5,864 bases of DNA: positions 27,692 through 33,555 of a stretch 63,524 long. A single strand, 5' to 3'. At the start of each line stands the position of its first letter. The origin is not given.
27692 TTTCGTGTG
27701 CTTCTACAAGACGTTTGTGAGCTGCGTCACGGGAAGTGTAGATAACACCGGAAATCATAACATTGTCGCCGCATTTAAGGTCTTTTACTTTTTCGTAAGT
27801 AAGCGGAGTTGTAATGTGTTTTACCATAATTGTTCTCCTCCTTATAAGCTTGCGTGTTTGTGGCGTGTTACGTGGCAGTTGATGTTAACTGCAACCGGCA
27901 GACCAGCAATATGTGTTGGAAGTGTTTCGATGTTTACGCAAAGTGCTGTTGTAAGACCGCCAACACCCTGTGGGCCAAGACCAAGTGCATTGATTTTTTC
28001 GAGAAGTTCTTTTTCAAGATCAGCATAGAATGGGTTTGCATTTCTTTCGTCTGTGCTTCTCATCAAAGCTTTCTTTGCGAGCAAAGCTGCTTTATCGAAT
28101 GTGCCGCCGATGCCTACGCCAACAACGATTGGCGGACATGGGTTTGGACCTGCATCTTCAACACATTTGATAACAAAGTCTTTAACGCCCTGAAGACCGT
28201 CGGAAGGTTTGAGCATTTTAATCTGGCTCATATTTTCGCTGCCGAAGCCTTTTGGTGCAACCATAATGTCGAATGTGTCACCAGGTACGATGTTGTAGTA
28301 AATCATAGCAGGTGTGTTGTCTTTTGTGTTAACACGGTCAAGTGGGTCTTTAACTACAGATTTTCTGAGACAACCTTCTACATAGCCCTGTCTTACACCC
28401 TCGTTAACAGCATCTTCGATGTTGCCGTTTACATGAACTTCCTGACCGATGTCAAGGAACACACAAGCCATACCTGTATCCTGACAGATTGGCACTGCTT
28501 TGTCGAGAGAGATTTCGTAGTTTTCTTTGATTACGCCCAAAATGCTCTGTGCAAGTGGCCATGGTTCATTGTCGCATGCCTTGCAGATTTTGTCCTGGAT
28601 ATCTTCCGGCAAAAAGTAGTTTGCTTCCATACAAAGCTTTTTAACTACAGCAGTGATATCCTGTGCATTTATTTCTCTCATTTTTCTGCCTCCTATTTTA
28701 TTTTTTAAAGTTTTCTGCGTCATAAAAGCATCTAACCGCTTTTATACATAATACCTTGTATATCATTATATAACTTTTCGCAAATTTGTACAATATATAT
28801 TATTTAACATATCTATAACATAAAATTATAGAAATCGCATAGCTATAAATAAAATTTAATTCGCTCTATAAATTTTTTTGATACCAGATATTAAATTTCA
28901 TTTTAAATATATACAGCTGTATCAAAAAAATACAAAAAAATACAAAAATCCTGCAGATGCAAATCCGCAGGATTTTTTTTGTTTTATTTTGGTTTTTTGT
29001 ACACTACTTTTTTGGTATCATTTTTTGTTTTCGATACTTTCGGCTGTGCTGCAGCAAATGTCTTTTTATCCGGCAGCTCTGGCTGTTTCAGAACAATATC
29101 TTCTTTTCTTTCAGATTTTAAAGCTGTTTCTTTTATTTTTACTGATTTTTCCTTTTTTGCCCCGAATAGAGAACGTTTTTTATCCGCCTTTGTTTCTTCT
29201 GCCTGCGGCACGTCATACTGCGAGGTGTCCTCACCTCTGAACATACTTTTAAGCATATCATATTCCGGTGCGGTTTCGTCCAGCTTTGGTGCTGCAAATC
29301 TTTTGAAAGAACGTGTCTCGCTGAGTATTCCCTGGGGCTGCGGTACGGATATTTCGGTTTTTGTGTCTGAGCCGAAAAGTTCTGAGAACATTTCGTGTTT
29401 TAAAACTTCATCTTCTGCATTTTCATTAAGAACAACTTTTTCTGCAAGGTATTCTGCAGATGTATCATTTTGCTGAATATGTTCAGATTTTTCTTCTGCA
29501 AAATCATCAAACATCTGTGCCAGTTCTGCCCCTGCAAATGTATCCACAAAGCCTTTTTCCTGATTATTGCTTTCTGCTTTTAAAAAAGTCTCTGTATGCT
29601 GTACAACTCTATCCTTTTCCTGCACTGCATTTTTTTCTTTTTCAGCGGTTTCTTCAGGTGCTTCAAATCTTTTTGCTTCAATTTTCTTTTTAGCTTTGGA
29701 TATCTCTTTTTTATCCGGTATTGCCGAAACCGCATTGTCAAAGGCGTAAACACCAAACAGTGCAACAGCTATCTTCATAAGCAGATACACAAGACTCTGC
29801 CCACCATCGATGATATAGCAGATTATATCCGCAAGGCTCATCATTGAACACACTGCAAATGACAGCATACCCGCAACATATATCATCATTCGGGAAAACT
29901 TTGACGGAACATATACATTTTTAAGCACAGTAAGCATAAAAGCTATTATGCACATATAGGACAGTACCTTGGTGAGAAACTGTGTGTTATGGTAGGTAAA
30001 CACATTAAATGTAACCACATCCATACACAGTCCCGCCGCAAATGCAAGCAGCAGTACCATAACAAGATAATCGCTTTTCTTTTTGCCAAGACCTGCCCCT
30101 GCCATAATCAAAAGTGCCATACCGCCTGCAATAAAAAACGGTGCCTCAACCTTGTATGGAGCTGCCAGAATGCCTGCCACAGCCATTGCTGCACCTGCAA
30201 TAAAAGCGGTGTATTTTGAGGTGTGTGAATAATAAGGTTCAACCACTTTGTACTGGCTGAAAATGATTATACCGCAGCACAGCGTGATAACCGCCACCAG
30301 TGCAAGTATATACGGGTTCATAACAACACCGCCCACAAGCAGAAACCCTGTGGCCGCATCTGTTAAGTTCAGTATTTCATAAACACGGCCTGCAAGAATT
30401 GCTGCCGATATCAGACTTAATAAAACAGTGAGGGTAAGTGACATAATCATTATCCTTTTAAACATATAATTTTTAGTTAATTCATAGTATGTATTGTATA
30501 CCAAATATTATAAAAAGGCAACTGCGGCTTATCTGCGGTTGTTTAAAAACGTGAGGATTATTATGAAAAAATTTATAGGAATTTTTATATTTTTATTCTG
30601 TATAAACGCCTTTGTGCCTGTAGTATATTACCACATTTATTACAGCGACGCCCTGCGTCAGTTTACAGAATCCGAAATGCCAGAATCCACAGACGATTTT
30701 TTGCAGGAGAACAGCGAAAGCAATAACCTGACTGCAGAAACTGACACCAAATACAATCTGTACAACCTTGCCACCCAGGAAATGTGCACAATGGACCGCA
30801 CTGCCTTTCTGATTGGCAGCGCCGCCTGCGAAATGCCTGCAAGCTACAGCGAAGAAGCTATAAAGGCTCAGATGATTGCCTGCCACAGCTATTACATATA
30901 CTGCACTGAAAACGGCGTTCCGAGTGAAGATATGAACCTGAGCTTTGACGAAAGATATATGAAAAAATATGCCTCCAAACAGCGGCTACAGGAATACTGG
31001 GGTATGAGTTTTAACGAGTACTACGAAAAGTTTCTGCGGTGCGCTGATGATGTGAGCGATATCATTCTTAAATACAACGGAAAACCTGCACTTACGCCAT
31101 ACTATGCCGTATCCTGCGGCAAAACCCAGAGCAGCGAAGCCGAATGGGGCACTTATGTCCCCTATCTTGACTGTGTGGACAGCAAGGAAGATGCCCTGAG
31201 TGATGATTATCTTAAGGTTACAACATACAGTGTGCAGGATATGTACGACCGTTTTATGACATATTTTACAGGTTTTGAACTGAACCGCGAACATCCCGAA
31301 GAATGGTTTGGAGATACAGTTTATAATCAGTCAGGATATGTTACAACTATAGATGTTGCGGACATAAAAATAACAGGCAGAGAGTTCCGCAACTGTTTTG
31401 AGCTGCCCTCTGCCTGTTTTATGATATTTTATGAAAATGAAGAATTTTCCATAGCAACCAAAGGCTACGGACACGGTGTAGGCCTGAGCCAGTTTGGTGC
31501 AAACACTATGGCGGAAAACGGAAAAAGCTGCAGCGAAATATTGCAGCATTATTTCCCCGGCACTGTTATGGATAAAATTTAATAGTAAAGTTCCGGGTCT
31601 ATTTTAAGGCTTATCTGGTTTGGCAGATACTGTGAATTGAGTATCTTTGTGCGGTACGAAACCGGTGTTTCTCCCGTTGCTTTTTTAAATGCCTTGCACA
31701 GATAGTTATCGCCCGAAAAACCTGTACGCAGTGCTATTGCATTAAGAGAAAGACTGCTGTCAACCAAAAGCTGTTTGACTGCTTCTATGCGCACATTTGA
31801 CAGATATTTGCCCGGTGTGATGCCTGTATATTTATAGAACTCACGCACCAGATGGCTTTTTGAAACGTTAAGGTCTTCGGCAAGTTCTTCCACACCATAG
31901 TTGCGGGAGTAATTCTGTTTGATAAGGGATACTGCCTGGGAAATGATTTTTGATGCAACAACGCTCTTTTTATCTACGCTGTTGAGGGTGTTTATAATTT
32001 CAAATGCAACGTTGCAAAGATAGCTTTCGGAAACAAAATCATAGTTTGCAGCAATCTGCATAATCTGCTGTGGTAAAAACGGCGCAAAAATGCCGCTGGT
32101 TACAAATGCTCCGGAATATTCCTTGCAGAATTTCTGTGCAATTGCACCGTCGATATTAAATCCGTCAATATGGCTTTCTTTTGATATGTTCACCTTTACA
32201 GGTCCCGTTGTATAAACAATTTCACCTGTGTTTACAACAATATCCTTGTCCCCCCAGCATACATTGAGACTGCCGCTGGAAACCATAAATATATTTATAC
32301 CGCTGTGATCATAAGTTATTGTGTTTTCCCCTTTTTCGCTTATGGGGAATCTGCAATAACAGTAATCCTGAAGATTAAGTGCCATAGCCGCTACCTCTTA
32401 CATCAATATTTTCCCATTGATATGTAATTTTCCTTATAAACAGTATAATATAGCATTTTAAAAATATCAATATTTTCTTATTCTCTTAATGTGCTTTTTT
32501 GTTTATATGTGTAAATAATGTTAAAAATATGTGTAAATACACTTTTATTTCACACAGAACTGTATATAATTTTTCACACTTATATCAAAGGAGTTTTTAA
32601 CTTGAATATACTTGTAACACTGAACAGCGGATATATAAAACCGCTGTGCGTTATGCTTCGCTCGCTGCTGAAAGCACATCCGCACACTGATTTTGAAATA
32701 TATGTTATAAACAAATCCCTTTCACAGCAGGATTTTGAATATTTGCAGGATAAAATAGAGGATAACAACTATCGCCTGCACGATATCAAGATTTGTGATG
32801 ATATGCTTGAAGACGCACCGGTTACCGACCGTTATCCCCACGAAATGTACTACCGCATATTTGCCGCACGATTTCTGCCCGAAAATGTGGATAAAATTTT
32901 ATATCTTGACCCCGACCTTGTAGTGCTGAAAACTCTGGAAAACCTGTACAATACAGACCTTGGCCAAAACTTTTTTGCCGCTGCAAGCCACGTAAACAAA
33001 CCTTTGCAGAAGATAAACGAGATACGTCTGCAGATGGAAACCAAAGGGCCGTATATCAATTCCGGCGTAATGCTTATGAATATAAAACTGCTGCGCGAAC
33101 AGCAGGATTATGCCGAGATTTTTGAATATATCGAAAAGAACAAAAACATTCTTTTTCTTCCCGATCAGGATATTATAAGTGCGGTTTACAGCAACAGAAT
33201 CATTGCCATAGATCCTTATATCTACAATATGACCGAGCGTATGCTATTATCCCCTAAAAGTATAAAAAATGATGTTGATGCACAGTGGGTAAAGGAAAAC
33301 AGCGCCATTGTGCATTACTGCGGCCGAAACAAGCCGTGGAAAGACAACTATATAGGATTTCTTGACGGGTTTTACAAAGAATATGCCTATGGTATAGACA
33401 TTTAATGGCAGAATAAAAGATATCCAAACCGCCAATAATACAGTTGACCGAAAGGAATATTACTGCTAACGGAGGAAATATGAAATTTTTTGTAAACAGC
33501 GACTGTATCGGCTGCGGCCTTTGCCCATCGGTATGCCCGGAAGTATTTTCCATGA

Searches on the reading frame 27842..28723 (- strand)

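Call 41: search_protein_families(library=pfam, proteins=[window:27842-28723:-], max_evalue=0.00001)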
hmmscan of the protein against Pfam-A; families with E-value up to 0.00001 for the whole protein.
window:27842-28723:- (293 aa): 1 family
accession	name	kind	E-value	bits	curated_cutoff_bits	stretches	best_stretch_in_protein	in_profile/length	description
PF05681.19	Fumerase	-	1.6e-116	388.8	25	1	25-291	2-269/270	Fumarate hydratase (Fumerase)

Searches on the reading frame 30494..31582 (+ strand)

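Call 41: search_protein_families(library=pfam, proteins=[window:30494-31582:+], max_evalue=0.00001)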
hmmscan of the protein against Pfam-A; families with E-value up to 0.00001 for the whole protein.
window:30494-31582:+ (362 aa): 1 family
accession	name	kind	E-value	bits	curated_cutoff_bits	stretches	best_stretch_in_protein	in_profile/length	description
PF08486.15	SpoIID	-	2.2e-08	35.1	23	1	95-194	6-97/97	Stage II sporulation protein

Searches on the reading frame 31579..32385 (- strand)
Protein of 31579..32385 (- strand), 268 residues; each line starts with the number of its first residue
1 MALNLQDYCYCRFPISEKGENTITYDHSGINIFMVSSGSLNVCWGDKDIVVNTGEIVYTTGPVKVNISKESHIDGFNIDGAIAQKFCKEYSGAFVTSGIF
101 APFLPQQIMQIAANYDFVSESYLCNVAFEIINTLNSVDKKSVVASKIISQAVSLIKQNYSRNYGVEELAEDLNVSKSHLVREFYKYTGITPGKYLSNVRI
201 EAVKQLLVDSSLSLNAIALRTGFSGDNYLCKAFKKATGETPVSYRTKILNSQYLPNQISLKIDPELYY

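Call 41: search_protein_families(library=pfam, proteins=[window:31579-32385:-], max_evalue=0.00001)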
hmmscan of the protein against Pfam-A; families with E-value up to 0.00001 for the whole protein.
window:31579-32385:- (268 aa): 2 families
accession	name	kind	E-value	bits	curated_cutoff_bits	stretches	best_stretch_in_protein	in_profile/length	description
PF12833.13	HTH_18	-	1.5e-21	76.9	33.6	1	168-246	1-79/80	Helix-turn-helix domain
PF00165.29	HTH_AraC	-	1.1e-18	67.3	26.6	2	155-195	1-41/42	Bacterial regulatory helix-turn-helix proteins, AraC family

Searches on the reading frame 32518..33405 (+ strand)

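Call 43: search_protein_families(library=pfam, proteins=[window:32518-33405:+], max_evalue=0.00001)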
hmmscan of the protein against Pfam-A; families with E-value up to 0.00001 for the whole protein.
window:32518-33405:+ (295 aa): 1 family
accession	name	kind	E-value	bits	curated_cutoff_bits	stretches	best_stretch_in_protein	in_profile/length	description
PF01501.26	Glyco_transf_8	-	8.5e-40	137.3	24.3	1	30-277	1-252/253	Glycosyl transferase family 8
